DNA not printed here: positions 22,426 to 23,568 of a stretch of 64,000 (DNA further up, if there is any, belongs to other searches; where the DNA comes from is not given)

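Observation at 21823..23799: Signalling cassette: dual-specificity phosphatase, CsrA homologue, heptose epimerase and stand-alone receiver domain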

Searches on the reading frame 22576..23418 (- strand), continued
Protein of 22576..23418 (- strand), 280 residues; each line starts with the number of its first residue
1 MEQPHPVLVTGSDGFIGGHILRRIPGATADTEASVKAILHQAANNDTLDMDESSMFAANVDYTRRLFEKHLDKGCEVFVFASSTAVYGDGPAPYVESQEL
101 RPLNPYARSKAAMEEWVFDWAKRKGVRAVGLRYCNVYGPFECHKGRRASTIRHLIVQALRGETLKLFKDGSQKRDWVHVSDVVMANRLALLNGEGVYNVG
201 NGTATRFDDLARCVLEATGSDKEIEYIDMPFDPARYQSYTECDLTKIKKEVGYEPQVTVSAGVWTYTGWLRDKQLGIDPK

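Call 30: find_homologous_proteins(query=window:22576-23418:-, max_evalue=1e-10)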
Query window:22576-23418:- (280 aa): 1119 proteins with E <= 1e-10 among 2530 candidates; the best 120 are listed.
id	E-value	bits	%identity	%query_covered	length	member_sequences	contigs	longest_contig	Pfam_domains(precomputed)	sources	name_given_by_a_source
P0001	5.0e-190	648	100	100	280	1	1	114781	PF04321.24,PF16363.12,PF01073.26,PF07993.19,PF01370.28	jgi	-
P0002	8.0e-147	506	79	98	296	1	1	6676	PF04321.24,PF16363.12,PF01073.26,PF07993.19,PF01370.28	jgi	jgi:ADP-L-glycero-D-manno-heptose 6-epimerase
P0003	1.3e-105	371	62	96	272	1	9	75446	PF04321.24,PF16363.12,PF01073.26,PF01370.28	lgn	-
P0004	1.6e-72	262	52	87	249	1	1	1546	PF04321.24,PF16363.12,PF01073.26,PF07993.19,PF01370.28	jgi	jgi:ADP-L-glycero-D-manno-heptose 6-epimerase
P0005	8.2e-72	260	48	95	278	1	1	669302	PF04321.24,PF16363.12,PF01073.26,PF07993.19,PF01370.28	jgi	jgi:ADP-L-glycero-D-manno-heptose 6-epimerase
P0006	4.3e-67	245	43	95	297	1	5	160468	PF04321.24,PF16363.12,PF02719.22,PF01073.26,PF07993.19,PF01370.28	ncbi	-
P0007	4.3e-67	245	42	96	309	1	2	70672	PF04321.24,PF16363.12,PF01073.26,PF07993.19,PF01370.28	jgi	jgi:ADP-L-glycero-D-manno-heptose-6-epimerase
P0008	6.7e-67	244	46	94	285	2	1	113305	PF04321.24,PF16363.12,PF01073.26,PF07993.19,PF01370.28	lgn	-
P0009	1.2e-66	243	46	98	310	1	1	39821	PF04321.24,PF16363.12,PF01073.26,PF07993.19,PF01370.28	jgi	jgi:ADP-L-glycero-D-manno-heptose 6-epimerase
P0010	7.4e-66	241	41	94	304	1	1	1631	PF04321.24,PF16363.12,PF02719.22,PF01073.26,PF07993.19,PF01370.28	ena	-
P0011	8.8e-66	240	43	93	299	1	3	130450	PF04321.24,PF16363.12,PF02719.22,PF01073.26,PF07993.19,PF13460.13,PF01370.28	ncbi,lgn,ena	-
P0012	2.4e-65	239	44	93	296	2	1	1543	PF04321.24,PF16363.12,PF02719.22,PF01073.26,PF07993.19,PF00106.32,PF01370.28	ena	-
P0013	3.0e-65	239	47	95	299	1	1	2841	PF04321.24,PF16363.12,PF02719.22,PF01073.26,PF07993.19,PF13460.13,PF01370.28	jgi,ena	-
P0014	3.8e-65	238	47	95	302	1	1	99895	PF04321.24,PF16363.12,PF01073.26,PF01370.28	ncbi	ncbi:MAG: NAD-dependent epimerase/dehydratase family protein [Nanoarchaeota archaeon]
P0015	1.3e-64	236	45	92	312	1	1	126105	PF04321.24,PF16363.12,PF02719.22,PF01073.26,PF07993.19,PF01370.28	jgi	-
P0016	1.5e-64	236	42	96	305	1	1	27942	PF04321.24,PF16363.12,PF01073.26,PF07993.19,PF01370.28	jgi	jgi:ADP-L-glycero-D-manno-heptose 6-epimerase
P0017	1.7e-64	236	42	93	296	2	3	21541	PF04321.24,PF16363.12,PF02719.22,PF01073.26,PF07993.19,PF01370.28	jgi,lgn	jgi:ADP-L-glycero-D-manno-heptose 6-epimerase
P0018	1.8e-64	236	47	97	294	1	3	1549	PF04321.24,PF16363.12,PF01073.26,PF07993.19,PF01370.28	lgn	-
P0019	1.9e-64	236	44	92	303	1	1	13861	PF04321.24,PF16363.12,PF02719.22,PF01073.26,PF07993.19,PF01370.28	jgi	jgi:ADP-L-glycero-D-manno-heptose 6-epimerase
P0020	2.8e-64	235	42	95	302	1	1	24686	PF04321.24,PF16363.12,PF02719.22,PF01073.26,PF07993.19,PF13460.13,PF01370.28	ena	-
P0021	2.9e-64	235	44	91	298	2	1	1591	PF08659.17,PF04321.24,PF16363.12,PF02719.22,PF01073.26,PF07993.19,PF13460.13,PF00106.32,PF01370.28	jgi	-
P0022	3.5e-64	235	44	94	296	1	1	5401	PF04321.24,PF16363.12,PF01073.26,PF01370.28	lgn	-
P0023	3.9e-64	235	43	92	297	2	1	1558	PF04321.24,PF16363.12,PF02719.22,PF01073.26,PF07993.19,PF00106.32,PF01370.28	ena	-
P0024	4.8e-64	235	42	93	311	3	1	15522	PF04321.24,PF16363.12,PF02719.22,PF01073.26,PF07993.19,PF01370.28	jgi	-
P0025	1.4e-63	233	44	95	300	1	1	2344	PF04321.24,PF16363.12,PF02719.22,PF01073.26,PF07993.19,PF01370.28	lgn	-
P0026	1.5e-63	233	41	93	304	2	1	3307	PF04321.24,PF16363.12,PF01073.26,PF07993.19,PF01370.28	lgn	-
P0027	1.8e-63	233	44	93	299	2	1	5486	PF04321.24,PF16363.12,PF02719.22,PF01073.26,PF07993.19,PF01370.28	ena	-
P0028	1.8e-63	233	45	95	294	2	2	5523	PF04321.24,PF16363.12,PF01073.26,PF01370.28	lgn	-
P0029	2.0e-63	233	42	96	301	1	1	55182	PF04321.24,PF16363.12,PF02719.22,PF01073.26,PF07993.19,PF01370.28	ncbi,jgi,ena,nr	ncbi:MAG: NAD-dependent epimerase/dehydratase family protein [Nanoarchaeota archaeon]|nr:NAD-depende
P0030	2.3e-63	232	49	95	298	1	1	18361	PF04321.24,PF16363.12,PF01073.26,PF01370.28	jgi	jgi:ADP-L-glycero-D-manno-heptose 6-epimerase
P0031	2.5e-63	232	43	95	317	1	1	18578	PF04321.24,PF16363.12,PF01073.26,PF07993.19,PF13460.13,PF01370.28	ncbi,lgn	-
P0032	2.6e-63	232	43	95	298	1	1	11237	PF04321.24,PF16363.12,PF02719.22,PF01073.26,PF07993.19,PF01370.28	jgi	-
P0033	3.3e-63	232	46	94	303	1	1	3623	PF04321.24,PF16363.12,PF02719.22,PF01073.26,PF07993.19,PF01370.28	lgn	-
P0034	3.4e-63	232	44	91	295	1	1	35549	PF04321.24,PF16363.12,PF02719.22,PF01073.26,PF07993.19,PF13460.13,PF01370.28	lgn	-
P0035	4.1e-63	232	48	95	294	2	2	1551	PF04321.24,PF16363.12,PF01073.26,PF07993.19,PF01370.28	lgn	-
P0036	4.1e-63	232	41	95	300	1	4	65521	PF04321.24,PF16363.12,PF02719.22,PF01073.26,PF07993.19,PF01370.28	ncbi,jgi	ncbi:MAG: NAD-dependent epimerase/dehydratase family protein [Candidatus Thorarchaeota archaeon]|jgi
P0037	6.0e-63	231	42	95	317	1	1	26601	PF04321.24,PF16363.12,PF02719.22,PF01073.26,PF07993.19,PF13460.13,PF01370.28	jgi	jgi:ADP-L-glycero-D-manno-heptose 6-epimerase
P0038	6.4e-63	231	41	95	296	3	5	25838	PF04321.24,PF16363.12,PF01073.26,PF07993.19,PF01370.28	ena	-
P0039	6.4e-63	231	41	93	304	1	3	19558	PF04321.24,PF16363.12,PF02719.22,PF01073.26,PF07993.19,PF01370.28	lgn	-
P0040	7.0e-63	231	43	92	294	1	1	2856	PF04321.24,PF16363.12,PF01073.26,PF13460.13,PF01370.28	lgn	-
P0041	7.8e-63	231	45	94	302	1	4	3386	PF04321.24,PF16363.12,PF02719.22,PF01073.26,PF07993.19,PF01370.28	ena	-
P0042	1.1e-62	230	42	93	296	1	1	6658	PF04321.24,PF16363.12,PF02719.22,PF01073.26,PF07993.19,PF13460.13,PF01370.28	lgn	-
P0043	1.1e-62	230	46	93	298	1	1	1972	PF04321.24,PF16363.12,PF02719.22,PF01073.26,PF07993.19,PF13460.13,PF01370.28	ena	-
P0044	1.1e-62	230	46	96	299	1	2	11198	PF04321.24,PF16363.12,PF02719.22,PF01073.26,PF07993.19,PF01370.28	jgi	jgi:ADP-L-glycero-D-manno-heptose 6-epimerase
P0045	1.3e-62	230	45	96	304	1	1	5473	PF04321.24,PF16363.12,PF02719.22,PF01073.26,PF07993.19,PF01370.28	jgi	jgi:ADP-L-glycero-D-manno-heptose 6-epimerase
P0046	1.3e-62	230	44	96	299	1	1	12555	PF04321.24,PF16363.12,PF02719.22,PF01073.26,PF07993.19,PF13460.13,PF01370.28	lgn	-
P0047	1.4e-62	230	44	92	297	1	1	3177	PF04321.24,PF16363.12,PF02719.22,PF01073.26,PF07993.19,PF13460.13,PF01370.28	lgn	-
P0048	1.7e-62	229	46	96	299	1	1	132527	PF04321.24,PF16363.12,PF02719.22,PF01073.26,PF07993.19,PF13460.13,PF01370.28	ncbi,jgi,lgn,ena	-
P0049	1.8e-62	229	41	94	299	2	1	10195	PF04321.24,PF16363.12,PF02719.22,PF05368.20,PF01073.26,PF07993.19,PF01370.28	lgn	-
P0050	1.8e-62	229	44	93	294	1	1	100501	PF04321.24,PF16363.12,PF02719.22,PF01073.26,PF07993.19,PF01370.28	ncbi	-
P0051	2.3e-62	229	44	94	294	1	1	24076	PF04321.24,PF16363.12,PF01073.26,PF01370.28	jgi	jgi:ADP-L-glycero-D-manno-heptose 6-epimerase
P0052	2.5e-62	229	44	93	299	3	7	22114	PF04321.24,PF16363.12,PF02719.22,PF01073.26,PF07993.19,PF13460.13,PF01370.28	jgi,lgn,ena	-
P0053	3.4e-62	229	39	94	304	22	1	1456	PF04321.24,PF16363.12,PF01073.26,PF07993.19,PF01370.28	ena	-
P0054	3.5e-62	228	42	93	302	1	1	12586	PF04321.24,PF16363.12,PF02719.22,PF01073.26,PF07993.19,PF01370.28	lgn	-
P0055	3.6e-62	228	44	94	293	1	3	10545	PF04321.24,PF16363.12,PF01073.26,PF07993.19,PF01370.28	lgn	-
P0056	4.0e-62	228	43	94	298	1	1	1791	PF04321.24,PF16363.12,PF02719.22,PF01073.26,PF07993.19,PF13460.13,PF01370.28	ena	-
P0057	4.2e-62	228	45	96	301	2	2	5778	PF04321.24,PF16363.12,PF01073.26,PF07993.19,PF01370.28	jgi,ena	jgi:ADP-L-glycero-D-manno-heptose 6-epimerase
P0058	4.6e-62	228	45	91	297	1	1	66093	PF04321.24,PF16363.12,PF05368.20,PF01073.26,PF07993.19,PF13460.13,PF01370.28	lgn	-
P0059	4.7e-62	228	43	97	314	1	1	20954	PF04321.24,PF16363.12,PF02719.22,PF01073.26,PF07993.19,PF01370.28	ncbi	-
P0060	4.7e-62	228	44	93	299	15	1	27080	PF04321.24,PF16363.12,PF01073.26,PF07993.19,PF01370.28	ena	-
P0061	5.0e-62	228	43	95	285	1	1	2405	PF04321.24,PF16363.12,PF01073.26,PF07993.19,PF01370.28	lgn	-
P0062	5.5e-62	228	44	94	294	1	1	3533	PF04321.24,PF16363.12,PF01370.28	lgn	-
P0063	6.6e-62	228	47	95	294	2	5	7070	PF04321.24,PF16363.12,PF01073.26,PF07993.19,PF01370.28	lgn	-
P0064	9.2e-62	227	45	95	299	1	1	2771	PF04321.24,PF16363.12,PF02719.22,PF01073.26,PF07993.19,PF01370.28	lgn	-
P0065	9.9e-62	227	44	96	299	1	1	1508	PF04321.24,PF16363.12,PF02719.22,PF01073.26,PF07993.19,PF01370.28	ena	-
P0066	9.9e-62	227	43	99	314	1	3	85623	PF04321.24,PF16363.12,PF02719.22,PF01073.26,PF07993.19,PF01370.28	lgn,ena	-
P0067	1.1e-61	227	46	94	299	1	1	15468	PF04321.24,PF16363.12,PF02719.22,PF01073.26,PF07993.19,PF01370.28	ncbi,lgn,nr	ncbi:MAG: NAD-dependent epimerase/dehydratase family protein [bacterium]|nr:NAD-dependent epimerase/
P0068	1.2e-61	227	45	93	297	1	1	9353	PF04321.24,PF16363.12,PF01073.26,PF07993.19,PF01370.28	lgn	-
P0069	1.3e-61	227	45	96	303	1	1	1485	PF04321.24,PF16363.12,PF02719.22,PF01073.26,PF07993.19,PF01370.28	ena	-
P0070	1.4e-61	227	45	93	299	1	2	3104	PF04321.24,PF16363.12,PF01073.26,PF07993.19,PF13460.13,PF01370.28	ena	-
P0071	1.4e-61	226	45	96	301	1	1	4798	PF04321.24,PF16363.12,PF02719.22,PF01073.26,PF07993.19,PF01370.28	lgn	-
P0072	1.5e-61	226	44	95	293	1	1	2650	PF04321.24,PF16363.12,PF01073.26,PF07993.19,PF01370.28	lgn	-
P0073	1.6e-61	226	45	96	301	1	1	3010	PF04321.24,PF16363.12,PF02719.22,PF01073.26,PF07993.19,PF01370.28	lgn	-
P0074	2.5e-61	226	46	94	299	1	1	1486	PF04321.24,PF16363.12,PF02719.22,PF01073.26,PF07993.19,PF01370.28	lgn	-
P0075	2.8e-61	226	44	96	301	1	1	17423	PF04321.24,PF16363.12,PF02719.22,PF01073.26,PF07993.19,PF01370.28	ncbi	-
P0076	2.9e-61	225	44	96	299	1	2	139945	PF04321.24,PF16363.12,PF02719.22,PF01073.26,PF07993.19,PF00106.32,PF01370.28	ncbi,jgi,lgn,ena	-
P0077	3.3e-61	225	42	93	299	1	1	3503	PF04321.24,PF16363.12,PF02719.22,PF01073.26,PF01370.28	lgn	-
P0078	3.7e-61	225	45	96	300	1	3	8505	PF04321.24,PF16363.12,PF02719.22,PF01073.26,PF07993.19,PF01370.28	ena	-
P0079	4.2e-61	225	44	94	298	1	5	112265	PF08659.17,PF04321.24,PF16363.12,PF02719.22,PF01073.26,PF07993.19,PF13460.13,PF01370.28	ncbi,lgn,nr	ncbi:NAD-dependent epimerase/dehydratase family protein [Candidatus Kaiserbacteria bacterium]|nr:NAD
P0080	4.8e-61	225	42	95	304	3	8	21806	PF04321.24,PF16363.12,PF02719.22,PF01073.26,PF07993.19,PF13460.13,PF01370.28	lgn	-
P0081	5.1e-61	225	46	94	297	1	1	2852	PF04321.24,PF16363.12,PF02719.22,PF01073.26,PF07993.19,PF01370.28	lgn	-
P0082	6.4e-61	224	45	96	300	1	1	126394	PF04321.24,PF16363.12,PF02719.22,PF01073.26,PF07993.19,PF01370.28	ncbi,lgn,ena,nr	ncbi:NAD-dependent epimerase/dehydratase family protein [Patescibacteria group bacterium]|nr:NAD-dep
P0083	6.4e-61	224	43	93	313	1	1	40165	PF04321.24,PF16363.12,PF02719.22,PF01073.26,PF07993.19,PF01370.28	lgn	-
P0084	6.4e-61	224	44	96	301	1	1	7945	PF04321.24,PF16363.12,PF02719.22,PF01073.26,PF07993.19,PF01370.28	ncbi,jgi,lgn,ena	jgi:ADP-L-glycero-D-manno-heptose 6-epimerase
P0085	6.5e-61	224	45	96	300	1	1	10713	PF04321.24,PF16363.12,PF02719.22,PF01073.26,PF07993.19,PF01370.28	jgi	-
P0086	7.5e-61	224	45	96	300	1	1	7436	PF04321.24,PF16363.12,PF02719.22,PF01073.26,PF07993.19,PF01370.28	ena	-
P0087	7.7e-61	224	45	96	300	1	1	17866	PF04321.24,PF16363.12,PF02719.22,PF01073.26,PF07993.19,PF01370.28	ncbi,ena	-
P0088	8.1e-61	224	44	96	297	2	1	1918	PF04321.24,PF16363.12,PF02719.22,PF01073.26,PF07993.19,PF01370.28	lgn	-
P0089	8.5e-61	224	46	95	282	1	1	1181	PF04321.24,PF16363.12,PF01073.26,PF01370.28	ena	-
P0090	8.8e-61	224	45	95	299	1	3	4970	PF04321.24,PF16363.12,PF02719.22,PF01073.26,PF07993.19,PF01370.28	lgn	-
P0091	8.8e-61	224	45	96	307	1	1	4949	PF04321.24,PF16363.12,PF02719.22,PF01073.26,PF07993.19,PF13460.13,PF01370.28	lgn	-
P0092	9.6e-61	224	45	93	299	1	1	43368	PF04321.24,PF16363.12,PF02719.22,PF01073.26,PF07993.19,PF13460.13,PF01370.28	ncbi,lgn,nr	ncbi:MAG: NAD-dependent epimerase/dehydratase family protein [bacterium]|nr:NAD-dependent epimerase/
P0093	9.9e-61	224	44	95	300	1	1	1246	PF04321.24,PF16363.12,PF02719.22,PF01073.26,PF07993.19,PF01370.28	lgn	-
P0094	1.0e-60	224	44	94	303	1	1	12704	PF04321.24,PF16363.12,PF01073.26,PF07993.19,PF01370.28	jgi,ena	-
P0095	1.0e-60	224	43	93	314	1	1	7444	PF04321.24,PF16363.12,PF01073.26,PF07993.19,PF01370.28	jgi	-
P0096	1.1e-60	224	44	96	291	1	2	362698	PF04321.24,PF16363.12,PF01073.26,PF01370.28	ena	-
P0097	1.1e-60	224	42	93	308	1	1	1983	PF04321.24,PF16363.12,PF02719.22,PF01073.26,PF07993.19,PF01370.28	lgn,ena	-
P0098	1.2e-60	223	44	95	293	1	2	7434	PF04321.24,PF16363.12,PF07993.19,PF01370.28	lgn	-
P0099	1.2e-60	223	44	96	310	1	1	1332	PF04321.24,PF16363.12,PF02719.22,PF01073.26,PF07993.19,PF01370.28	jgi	jgi:ADP-L-glycero-D-manno-heptose 6-epimerase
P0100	1.2e-60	223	45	86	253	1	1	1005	PF04321.24,PF16363.12,PF01073.26,PF01370.28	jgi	-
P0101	1.4e-60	223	46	93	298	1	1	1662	PF04321.24,PF16363.12,PF02719.22,PF01073.26,PF07993.19,PF01370.28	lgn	-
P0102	1.5e-60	223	44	93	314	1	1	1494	PF04321.24,PF16363.12,PF01073.26,PF01370.28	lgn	-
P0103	1.6e-60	223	42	94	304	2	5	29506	PF04321.24,PF16363.12,PF02719.22,PF01073.26,PF07993.19,PF01370.28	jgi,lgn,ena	-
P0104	1.7e-60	223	45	98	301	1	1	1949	PF04321.24,PF16363.12,PF02719.22,PF01073.26,PF07993.19,PF01370.28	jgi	-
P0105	1.8e-60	223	42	93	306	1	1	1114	PF04321.24,PF16363.12,PF02719.22,PF01073.26,PF01370.28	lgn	-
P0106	1.9e-60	223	44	93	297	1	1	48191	PF04321.24,PF16363.12,PF02719.22,PF01073.26,PF07993.19,PF13460.13,PF00106.32,PF01370.28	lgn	-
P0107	1.9e-60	223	44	95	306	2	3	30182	PF04321.24,PF16363.12,PF02719.22,PF01073.26,PF01370.28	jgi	jgi:ADP-L-glycero-D-manno-heptose 6-epimerase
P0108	1.9e-60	223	44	96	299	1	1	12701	PF04321.24,PF16363.12,PF02719.22,PF01073.26,PF07993.19,PF01370.28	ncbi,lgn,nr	ncbi:MAG: NAD-dependent epimerase/dehydratase family protein [Candidatus Liptonbacteria bacterium]|n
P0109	2.0e-60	223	45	90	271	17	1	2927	PF04321.24,PF16363.12,PF01073.26,PF01370.28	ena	-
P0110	2.4e-60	222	42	93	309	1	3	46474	PF04321.24,PF16363.12,PF02719.22,PF01073.26,PF07993.19,PF01370.28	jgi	jgi:ADP-L-glycero-D-manno-heptose 6-epimerase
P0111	2.4e-60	222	45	95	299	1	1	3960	PF04321.24,PF16363.12,PF02719.22,PF01073.26,PF01370.28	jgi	jgi:ADP-L-glycero-D-manno-heptose 6-epimerase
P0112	2.7e-60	222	44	96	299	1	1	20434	PF04321.24,PF16363.12,PF02719.22,PF01073.26,PF07993.19,PF01370.28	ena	-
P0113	2.8e-60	222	42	94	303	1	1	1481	PF04321.24,PF16363.12,PF02719.22,PF01073.26,PF07993.19,PF01370.28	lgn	-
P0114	2.9e-60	222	42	95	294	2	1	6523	PF04321.24,PF16363.12,PF01073.26,PF07993.19,PF01370.28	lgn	-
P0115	3.4e-60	222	43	93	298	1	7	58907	PF04321.24,PF16363.12,PF01073.26,PF07993.19,PF01370.28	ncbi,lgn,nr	ncbi:MAG: NAD-dependent epimerase/dehydratase family protein [Candidatus Liptonbacteria bacterium]|n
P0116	3.5e-60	222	44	95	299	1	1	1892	PF04321.24,PF16363.12,PF02719.22,PF01073.26,PF07993.19,PF01370.28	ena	-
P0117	3.6e-60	222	46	93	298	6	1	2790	PF04321.24,PF16363.12,PF01073.26,PF07993.19,PF13460.13,PF01370.28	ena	-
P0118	3.6e-60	222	44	96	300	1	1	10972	PF04321.24,PF16363.12,PF02719.22,PF01073.26,PF07993.19,PF13460.13,PF01370.28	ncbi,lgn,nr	ncbi:NAD-dependent epimerase/dehydratase family protein [Candidatus Woesearchaeota archaeon]|nr:NAD-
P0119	3.7e-60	222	42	92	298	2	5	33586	PF04321.24,PF16363.12,PF02719.22,PF05368.20,PF01073.26,PF07993.19,PF13460.13,PF01370.28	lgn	-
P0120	4.6e-60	222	44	94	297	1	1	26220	PF04321.24,PF16363.12,PF02719.22,PF01073.26,PF07993.19,PF01370.28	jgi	jgi:ADP-L-glycero-D-manno-heptose 6-epimerase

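Call 31: find_encoding_contigs(protein=P0003, flank=8000, max_places=3)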
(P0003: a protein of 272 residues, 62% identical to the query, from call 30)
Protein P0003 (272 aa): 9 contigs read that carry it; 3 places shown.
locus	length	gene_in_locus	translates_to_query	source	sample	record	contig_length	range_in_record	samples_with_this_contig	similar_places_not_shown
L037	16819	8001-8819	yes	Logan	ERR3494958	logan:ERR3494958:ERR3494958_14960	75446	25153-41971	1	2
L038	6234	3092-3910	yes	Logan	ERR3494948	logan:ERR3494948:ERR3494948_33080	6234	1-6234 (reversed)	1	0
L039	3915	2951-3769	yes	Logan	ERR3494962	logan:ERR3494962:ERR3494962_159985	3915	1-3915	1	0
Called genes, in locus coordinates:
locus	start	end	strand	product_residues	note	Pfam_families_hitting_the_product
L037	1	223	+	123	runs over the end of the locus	-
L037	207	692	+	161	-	-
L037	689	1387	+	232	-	-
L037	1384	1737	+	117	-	-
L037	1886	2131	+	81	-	-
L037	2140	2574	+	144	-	-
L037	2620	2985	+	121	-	-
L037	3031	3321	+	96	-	-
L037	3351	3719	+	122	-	-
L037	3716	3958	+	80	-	-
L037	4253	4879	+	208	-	-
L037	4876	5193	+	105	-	-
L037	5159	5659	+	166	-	PF04664:OGFr_N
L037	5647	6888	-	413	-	PF12294:DUF3626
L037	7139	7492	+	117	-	PF00072:Response_reg (weak)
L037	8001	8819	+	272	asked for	PF01073:3Beta_HSD (faint), PF01370:Epimerase, PF04321:RmlD_sub_bind (weak), PF16363:GDP_Man_Dehyd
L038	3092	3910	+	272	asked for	PF01073:3Beta_HSD (faint), PF01370:Epimerase, PF04321:RmlD_sub_bind (weak), PF16363:GDP_Man_Dehyd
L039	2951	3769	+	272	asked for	PF01073:3Beta_HSD (faint), PF01370:Epimerase, PF04321:RmlD_sub_bind (weak), PF16363:GDP_Man_Dehyd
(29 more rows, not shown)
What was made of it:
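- REC sits upstream of the epimerase in two genomes (call 31).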

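Call 32: find_encoding_contigs(protein=P0002, flank=8000, max_places=3)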
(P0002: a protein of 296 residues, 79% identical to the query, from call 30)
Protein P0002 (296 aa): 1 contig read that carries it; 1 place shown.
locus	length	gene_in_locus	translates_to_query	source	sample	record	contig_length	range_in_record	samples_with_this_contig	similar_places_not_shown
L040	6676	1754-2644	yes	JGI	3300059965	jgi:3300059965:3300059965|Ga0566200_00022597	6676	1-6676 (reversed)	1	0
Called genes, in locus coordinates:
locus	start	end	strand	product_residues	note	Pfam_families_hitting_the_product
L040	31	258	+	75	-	-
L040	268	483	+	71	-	-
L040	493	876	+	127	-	-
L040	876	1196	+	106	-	-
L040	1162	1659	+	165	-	PF04664:OGFr_N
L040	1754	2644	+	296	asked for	PF07993:NAD_binding_4 (faint), PF01073:3Beta_HSD (weak), PF01370:Epimerase, PF04321:RmlD_sub_bind, PF16363:GDP_Man_Dehyd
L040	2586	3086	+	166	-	PF02599:CsrA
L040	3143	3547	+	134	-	PF22785:Tc-R-P, PF00782:DSPc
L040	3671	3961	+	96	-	-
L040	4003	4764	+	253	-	PF00557:Peptidase_M24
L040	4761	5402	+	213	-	-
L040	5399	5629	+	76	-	PF11154:DUF2934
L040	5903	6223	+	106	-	-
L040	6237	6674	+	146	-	?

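Call 33: find_encoding_contigs(protein=P0005, flank=8000, max_places=3)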
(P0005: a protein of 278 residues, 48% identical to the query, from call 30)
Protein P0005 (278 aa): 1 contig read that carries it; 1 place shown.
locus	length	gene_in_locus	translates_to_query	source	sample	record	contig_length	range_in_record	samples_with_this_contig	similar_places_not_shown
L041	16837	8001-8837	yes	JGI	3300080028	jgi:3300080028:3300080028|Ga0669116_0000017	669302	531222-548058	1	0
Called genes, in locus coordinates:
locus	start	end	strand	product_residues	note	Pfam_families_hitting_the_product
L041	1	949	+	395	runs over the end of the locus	-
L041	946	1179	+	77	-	-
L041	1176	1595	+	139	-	-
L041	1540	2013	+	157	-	-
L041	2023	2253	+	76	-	-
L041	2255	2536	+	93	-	-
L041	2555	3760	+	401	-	PF00463:ICL, PF13714:PEP_mutase, PF00463:ICL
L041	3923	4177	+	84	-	-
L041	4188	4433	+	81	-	-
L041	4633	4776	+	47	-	-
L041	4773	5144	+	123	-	-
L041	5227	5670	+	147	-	-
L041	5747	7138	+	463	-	PF00133:tRNA-synt_1, PF01406:tRNA-synt_1e (faint), PF09334:tRNA-synt_1g, PF00133:tRNA-synt_1, PF08264:Anticodon_1 (weak)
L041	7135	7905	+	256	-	-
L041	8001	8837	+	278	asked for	PF04321:RmlD_sub_bind (faint), PF07993:NAD_binding_4 (faint), PF01073:3Beta_HSD, PF01370:Epimerase, PF16363:GDP_Man_Dehyd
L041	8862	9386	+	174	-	PF04664:OGFr_N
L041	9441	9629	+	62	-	PF02599:CsrA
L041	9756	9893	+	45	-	-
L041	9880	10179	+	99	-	-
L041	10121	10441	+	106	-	-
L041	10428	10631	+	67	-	-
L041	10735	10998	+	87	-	-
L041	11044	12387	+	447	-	PF00596:Aldolase_II (faint)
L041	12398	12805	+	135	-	-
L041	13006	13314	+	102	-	-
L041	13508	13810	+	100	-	-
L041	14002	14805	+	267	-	PF00557:Peptidase_M24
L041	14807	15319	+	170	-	-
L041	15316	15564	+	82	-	-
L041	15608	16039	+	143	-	-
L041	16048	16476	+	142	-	-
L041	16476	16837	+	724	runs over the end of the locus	PF01436:NHL (faint), PF07494:Reg_prop (faint), PF24684:Vgb_lyase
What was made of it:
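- A related contig of 669 kb carries a tRNA synthetase and similar small genes (call 33).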
